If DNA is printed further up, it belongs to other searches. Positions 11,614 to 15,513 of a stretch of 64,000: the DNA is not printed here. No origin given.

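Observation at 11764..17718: ydbA is a single uninterrupted 1984-codon ORF here, unlike the IS-disrupted pseudogene in K-12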

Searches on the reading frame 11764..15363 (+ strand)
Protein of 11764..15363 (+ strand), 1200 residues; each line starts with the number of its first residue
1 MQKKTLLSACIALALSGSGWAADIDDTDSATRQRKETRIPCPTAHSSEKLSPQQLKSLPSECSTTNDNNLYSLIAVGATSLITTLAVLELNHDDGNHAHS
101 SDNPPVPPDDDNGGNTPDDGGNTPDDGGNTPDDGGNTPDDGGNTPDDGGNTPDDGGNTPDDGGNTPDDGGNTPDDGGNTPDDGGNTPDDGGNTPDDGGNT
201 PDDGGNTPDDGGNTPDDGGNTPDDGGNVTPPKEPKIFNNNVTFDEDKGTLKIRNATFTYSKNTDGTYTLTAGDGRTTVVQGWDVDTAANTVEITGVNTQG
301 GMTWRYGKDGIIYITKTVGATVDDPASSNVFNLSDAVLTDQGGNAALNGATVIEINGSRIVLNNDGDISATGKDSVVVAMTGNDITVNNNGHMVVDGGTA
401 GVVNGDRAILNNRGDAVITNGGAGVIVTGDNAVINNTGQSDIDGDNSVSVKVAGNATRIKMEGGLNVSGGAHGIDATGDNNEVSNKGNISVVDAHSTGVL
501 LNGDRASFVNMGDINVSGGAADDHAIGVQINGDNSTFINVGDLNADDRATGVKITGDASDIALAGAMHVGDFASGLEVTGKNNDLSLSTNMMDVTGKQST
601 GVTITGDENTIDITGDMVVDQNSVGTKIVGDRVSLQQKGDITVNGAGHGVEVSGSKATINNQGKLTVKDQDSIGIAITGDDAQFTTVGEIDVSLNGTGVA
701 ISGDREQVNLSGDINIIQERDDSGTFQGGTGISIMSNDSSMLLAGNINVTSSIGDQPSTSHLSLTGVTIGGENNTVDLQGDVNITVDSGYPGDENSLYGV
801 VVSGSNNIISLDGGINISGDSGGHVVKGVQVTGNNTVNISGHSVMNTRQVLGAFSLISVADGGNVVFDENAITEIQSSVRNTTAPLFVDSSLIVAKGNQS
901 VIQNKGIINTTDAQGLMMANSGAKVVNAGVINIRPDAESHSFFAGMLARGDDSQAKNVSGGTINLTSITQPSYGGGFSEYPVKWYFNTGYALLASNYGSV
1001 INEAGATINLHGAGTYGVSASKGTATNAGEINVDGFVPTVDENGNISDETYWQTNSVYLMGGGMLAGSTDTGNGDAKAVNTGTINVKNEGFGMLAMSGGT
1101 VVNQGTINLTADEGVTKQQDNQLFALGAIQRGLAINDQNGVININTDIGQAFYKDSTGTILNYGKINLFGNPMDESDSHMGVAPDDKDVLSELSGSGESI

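Call 9: profile_search(protein=window:11764-15363:+)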
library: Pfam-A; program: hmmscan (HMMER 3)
A. the first sequence (1200 residues): domains with independent E <= 10: 1; with E <= 0.001: 1
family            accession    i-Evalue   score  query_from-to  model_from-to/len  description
BigA_N            PF25784.1     5.8e-27    94.1     237-315         3-80/80  BigA and YdbA N-terminal beta barrel domain
